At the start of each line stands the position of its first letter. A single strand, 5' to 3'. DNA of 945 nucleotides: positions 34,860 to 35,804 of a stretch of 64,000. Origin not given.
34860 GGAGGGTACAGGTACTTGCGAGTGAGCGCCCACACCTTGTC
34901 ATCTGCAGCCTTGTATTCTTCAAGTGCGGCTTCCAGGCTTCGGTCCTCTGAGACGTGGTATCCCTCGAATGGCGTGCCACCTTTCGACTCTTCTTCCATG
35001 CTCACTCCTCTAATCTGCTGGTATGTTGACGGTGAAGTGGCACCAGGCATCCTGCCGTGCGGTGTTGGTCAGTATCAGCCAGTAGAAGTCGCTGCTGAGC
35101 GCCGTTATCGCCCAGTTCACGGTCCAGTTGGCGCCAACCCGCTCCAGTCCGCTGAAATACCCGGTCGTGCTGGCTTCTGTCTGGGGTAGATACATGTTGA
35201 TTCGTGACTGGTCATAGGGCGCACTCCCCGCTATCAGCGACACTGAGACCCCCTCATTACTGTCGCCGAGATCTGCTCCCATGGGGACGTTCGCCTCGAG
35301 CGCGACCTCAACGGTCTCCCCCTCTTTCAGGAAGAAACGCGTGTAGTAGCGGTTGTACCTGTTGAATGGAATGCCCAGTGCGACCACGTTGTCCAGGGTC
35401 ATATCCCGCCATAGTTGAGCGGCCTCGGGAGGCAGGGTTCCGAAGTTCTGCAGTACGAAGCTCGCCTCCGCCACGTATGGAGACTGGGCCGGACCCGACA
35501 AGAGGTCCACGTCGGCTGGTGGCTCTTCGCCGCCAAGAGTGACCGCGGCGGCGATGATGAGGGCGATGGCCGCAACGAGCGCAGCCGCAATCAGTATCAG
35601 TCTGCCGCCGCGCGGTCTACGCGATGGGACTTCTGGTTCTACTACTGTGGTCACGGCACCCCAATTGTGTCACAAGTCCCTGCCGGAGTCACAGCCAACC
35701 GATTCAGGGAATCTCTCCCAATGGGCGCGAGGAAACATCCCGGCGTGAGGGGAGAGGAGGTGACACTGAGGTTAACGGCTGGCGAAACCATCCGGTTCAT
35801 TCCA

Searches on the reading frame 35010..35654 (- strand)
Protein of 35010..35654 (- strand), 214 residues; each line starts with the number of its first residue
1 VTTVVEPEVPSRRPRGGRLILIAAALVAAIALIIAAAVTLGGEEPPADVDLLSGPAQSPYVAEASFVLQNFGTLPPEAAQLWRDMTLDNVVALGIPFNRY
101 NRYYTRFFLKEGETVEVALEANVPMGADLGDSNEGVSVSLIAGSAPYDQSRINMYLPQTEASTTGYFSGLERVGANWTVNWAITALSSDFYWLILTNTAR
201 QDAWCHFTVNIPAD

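Call 3: search_protein_families(library=pfam, proteins=[window:35010-35654:-], max_evalue=0.01)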
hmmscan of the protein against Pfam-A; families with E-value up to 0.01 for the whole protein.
window:35010-35654:- (214 aa): 0 families

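Call 4: search_protein_families(library=ncbifam, proteins=[window:35010-35654:-], max_evalue=0.01)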
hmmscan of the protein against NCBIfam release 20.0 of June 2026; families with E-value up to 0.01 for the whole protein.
window:35010-35654:- (214 aa): 1 family
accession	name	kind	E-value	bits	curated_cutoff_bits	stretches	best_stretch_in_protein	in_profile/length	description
NF038083.1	CU044_5270_fam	subfamily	0.0013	18.6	100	1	8-61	19-69/284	CU044_5270 family protein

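Call 42: find_homologous_proteins(query=window:35010-35654:-, max_evalue=0.001)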
Query window:35010-35654:- (214 aa): 53 proteins with E <= 0.001 among 1959 candidates.
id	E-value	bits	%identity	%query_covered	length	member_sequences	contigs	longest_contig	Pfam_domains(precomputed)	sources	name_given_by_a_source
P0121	1.6e-136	470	100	100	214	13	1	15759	-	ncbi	-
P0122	4.6e-90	319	66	98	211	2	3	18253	-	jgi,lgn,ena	-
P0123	6.3e-90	318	65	100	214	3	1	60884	-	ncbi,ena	-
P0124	5.3e-88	312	67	99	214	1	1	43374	-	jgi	jgi:hypothetical protein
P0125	7.3e-88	311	65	100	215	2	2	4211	-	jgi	-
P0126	2.8e-87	309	63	100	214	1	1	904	-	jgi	jgi:hypothetical protein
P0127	6.4e-87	308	64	100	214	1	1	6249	-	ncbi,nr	ncbi:MAG: hypothetical protein JXA58_02530 [Dehalococcoidia bacterium]|nr:hypothetical protein [Deha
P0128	1.3e-85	304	65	98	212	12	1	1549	-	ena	-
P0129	3.0e-85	303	68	86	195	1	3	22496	-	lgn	-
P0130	3.5e-82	293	60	100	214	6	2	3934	-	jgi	jgi:hypothetical protein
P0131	1.5e-81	291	69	86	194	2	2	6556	-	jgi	-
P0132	2.1e-79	284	61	100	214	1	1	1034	-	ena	-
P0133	2.1e-79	284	59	100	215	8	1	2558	-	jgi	-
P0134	2.1e-79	284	72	74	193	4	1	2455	-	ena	-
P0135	2.3e-79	284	58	100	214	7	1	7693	-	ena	-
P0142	6.1e-77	276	61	84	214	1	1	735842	-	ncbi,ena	-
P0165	2.1e-61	225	48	100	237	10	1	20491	-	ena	-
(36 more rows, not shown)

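Call 43: find_encoding_contigs(protein=P0165, flank=10000, max_places=2)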
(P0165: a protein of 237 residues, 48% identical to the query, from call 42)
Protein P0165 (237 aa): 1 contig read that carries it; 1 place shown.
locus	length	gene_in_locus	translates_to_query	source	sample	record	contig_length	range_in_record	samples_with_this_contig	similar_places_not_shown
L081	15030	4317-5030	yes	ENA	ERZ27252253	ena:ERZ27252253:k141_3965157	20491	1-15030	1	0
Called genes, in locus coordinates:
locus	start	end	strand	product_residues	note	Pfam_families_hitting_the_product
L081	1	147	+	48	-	?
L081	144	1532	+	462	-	-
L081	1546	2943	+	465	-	PF00501:AMP-binding (weak)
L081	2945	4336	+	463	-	-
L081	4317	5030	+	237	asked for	-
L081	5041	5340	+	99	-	-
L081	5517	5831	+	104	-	-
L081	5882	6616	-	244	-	PF01863:YgjP-like, PF08325:WLM (faint)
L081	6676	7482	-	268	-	PF01135:PCMT, PF01209:Ubie_methyltran, PF13489:Methyltransf_23, PF13847:Methyltransf_31, PF08241:Methyltransf_11, PF08242:Methyltransf_12, PF13649:Methyltransf_25, PF01170:UPF0020 (weak)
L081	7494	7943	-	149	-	-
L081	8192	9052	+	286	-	PF25231:DUF7847 (faint), PF10110:GPDPase_memb (weak)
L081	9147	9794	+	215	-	PF08241:Methyltransf_11, PF08242:Methyltransf_12 (weak), PF13649:Methyltransf_25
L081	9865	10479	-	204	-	PF01243:PNPOx_N, PF13183:Fer4_8 (faint), PF13237:Fer4_10, PF00037:Fer4 (weak), PF14697:Fer4_21, PF12838:Fer4_7, PF13187:Fer4_9 (weak), PF00037:Fer4 (weak), +7 more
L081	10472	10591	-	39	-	-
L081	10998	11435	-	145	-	PF07110:EthD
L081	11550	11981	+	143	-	-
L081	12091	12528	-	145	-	PF18905:DUF5661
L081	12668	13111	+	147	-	PF01451:LMWPc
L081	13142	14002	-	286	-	-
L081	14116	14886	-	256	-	PF02596:DUF169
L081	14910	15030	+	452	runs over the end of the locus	PF13347:MFS_2 (weak), PF07690:MFS_1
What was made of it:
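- In L081 the last ligase overlaps the p214 start (call 43).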

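Call 44: find_encoding_contigs(protein=P0142, flank=10000, max_places=2)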
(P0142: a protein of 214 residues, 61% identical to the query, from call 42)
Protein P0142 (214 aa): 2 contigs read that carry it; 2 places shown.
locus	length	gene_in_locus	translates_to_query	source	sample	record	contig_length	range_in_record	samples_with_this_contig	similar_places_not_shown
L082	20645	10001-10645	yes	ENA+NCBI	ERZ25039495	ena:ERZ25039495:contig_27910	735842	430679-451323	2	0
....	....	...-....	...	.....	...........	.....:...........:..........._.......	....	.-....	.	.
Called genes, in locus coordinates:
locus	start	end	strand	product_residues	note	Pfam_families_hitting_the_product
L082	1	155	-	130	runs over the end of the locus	PF02579:Nitro_FeMo-Co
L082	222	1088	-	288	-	PF01656:CbiA, PF10609:ParA (faint), PF12838:Fer4_7 (faint), PF13187:Fer4_9 (faint), PF00037:Fer4, PF12797:Fer4_2 (faint), PF12837:Fer4_6 (weak), PF14697:Fer4_21 (weak), +2 more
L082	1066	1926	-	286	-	PF01656:CbiA, PF10609:ParA (weak), PF00037:Fer4 (weak), PF12837:Fer4_6 (weak), PF13237:Fer4_10 (weak), PF14697:Fer4_21, PF12838:Fer4_7 (weak), PF00037:Fer4, +5 more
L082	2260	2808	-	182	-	PF02579:Nitro_FeMo-Co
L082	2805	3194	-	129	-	PF17253:DUF5320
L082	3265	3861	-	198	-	PF02001:DUF134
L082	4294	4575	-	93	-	-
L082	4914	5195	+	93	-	-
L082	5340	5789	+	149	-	-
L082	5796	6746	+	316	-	PF02645:DegV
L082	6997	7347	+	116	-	-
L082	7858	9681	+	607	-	PF00009:GTP_EFTU, PF01926:MMR_HSR1 (faint), PF22042:EF-G_D2, PF03144:GTP_EFTU_D2, PF14492:EFG_III (faint), PF00679:EFG_C, PF21018:BipA_C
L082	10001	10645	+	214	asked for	-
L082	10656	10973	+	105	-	-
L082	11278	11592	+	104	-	-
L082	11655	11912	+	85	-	-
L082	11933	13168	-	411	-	PF03600:CitMHS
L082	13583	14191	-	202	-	-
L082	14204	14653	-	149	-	-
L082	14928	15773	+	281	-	PF10110:GPDPase_memb (faint)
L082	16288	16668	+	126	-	PF07110:EthD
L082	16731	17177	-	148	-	PF01451:LMWPc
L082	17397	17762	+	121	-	PF07110:EthD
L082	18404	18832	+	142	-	PF01243:PNPOx_N, PF12900:Pyridox_ox_2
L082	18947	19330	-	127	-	PF16867:DMSP_lyase (weak), PF05899:Cupin_3 (weak), PF02311:AraC_binding (weak), PF07883:Cupin_2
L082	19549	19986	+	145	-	PF18905:DUF5661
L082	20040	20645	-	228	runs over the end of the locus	PF03358:FMN_red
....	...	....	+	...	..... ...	-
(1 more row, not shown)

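Call 60: predict_structure(alignment_id=A3)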
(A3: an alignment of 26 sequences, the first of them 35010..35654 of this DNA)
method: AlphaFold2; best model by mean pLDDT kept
length: 214 residues; sequences in the alignment: 26
mean_pLDDT: 65.0   pTM: 0.49
mean pLDDT of the five models: 65.0, 61.5, 59.3, 57.9, 43.5
residues with pLDDT >= 90: 0; 70-90: 105; 50-70: 54; < 50: 55
segments of 3 or more residues with pLDDT < 50: 1-14, 41-72, 96-98
pLDDT, mean of each block of 10 residues (from residue 1): 38 53 78 70 38 36 38 57 55 50 75 86 80 76 73 66 69 86 84 80 78 63
secondary structure, 60 per line:
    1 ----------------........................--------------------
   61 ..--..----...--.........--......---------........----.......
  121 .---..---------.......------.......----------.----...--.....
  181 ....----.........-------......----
elements in order: H17-40 H76-84 H87-92 E102-109 E114-121 E136-142 H149-155 E171-173 E176-184 E189-197 E205-210

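Call 70: fold_search(model_id=the predicted structure, library=pdb)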
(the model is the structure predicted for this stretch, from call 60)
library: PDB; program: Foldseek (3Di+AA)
matches with E <= 10: 1225; with E <= 0.001: 0
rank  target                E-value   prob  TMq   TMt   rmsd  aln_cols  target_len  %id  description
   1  1nqd_B                4.5e-03  1.00  0.26  0.45   5.7       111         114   15  CRYSTAL STRUCTURE OF CLOSTRIDIUM HISTOLYTICUM COLG COLLAGENASE COLLAGEN-BINDING DOMAIN 3B AT 1.65 ANGSTROM RESOLUTION  (released 2003-04-15)
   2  1nqd_A                8.7e-03  1.00  0.26  0.46   5.8       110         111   14  CRYSTAL STRUCTURE OF CLOSTRIDIUM HISTOLYTICUM COLG COLLAGENASE COLLAGEN-BINDING DOMAIN 3B AT 1.65 ANGSTROM RESOLUTION  (released 2003-04-15)
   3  5sv5                  1.1e-02  0.99  0.26  0.48   6.1       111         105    9  1.0 Angstrom Crystal Structure of pre-Peptidase C-terminal Domain of Collagenase from Bacillus anthracis. (released 2016-08-17)
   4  5fax_A                1.1e-02  0.98  0.28  0.15   8.5       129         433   12  Structure of subtilase SubHal from Bacillus halmapalus (released 2016-05-18)
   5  1wmd                  1.2e-02  0.98  0.29  0.16   7.3       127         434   10  Crystal Structure of alkaline serine protease KP-43 from Bacillus sp. KSM-KP43 (1.30 angstrom, 100 K) (released 2004-09-14)
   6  4hpk_B                1.4e-02  1.00  0.26  0.45   5.7       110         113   15  Crystal structure of Clostridium histolyticum colg collagenase collagen-binding domain 3B at 1.35 Angstrom resolution  (released 2012-12-12)
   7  5azw_B                1.6e-02  0.95  0.24  0.49   7.4       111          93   12  Crystal structure of p24beta1 GOLD domain (released 2016-09-14)
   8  1nqj_B                1.6e-02  0.94  0.22  0.37   8.3       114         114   12  CRYSTAL STRUCTURE OF CLOSTRIDIUM HISTOLYTICUM COLG COLLAGENASE COLLAGEN-BINDING DOMAIN 3B AT 1.0 ANGSTROM RESOLUTION I (released 2003-04-15)
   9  5vmf_A                1.7e-02  0.80  0.23  0.17   8.4       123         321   14  Influenza hemagglutinin H1 mutant DH1D in complex with 6'SLN (released 2017-11-08)
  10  3m6s_C                1.7e-02  0.57  0.21  0.15   9.6       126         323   10  Crystal structure of H1N1pdm Hemagglutinin (released 2010-03-31)
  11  5azw_A                2.0e-02  1.00  0.30  0.64   5.4       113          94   10  Crystal structure of p24beta1 GOLD domain (released 2016-09-14)
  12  4bz4_A                2.1e-02  0.85  0.26  0.28  13.3       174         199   13  CorA is a surface-associated copper-binding protein important in Methylomicrobium album BG8 copper acquisition (released 2014-02-19)
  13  3jqw_C                2.3e-02  1.00  0.28  0.47   5.8       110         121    8  Crystal structure of Clostridium histolyticum colH collagenase collagen-binding domain 3 at 2 Angstrom resolution in p (released 2010-09-29)
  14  4bz4_D                2.3e-02  0.96  0.29  0.31   9.7       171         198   13  CorA is a surface-associated copper-binding protein important in Methylomicrobium album BG8 copper acquisition (released 2014-02-19)
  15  4eef_C                2.3e-02  0.77  0.24  0.17   8.0       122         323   15  Crystal structure of the designed inhibitor protein F-HB80.4 in complex with the 1918 influenza virus hemagglutinin. (released 2012-06-27)
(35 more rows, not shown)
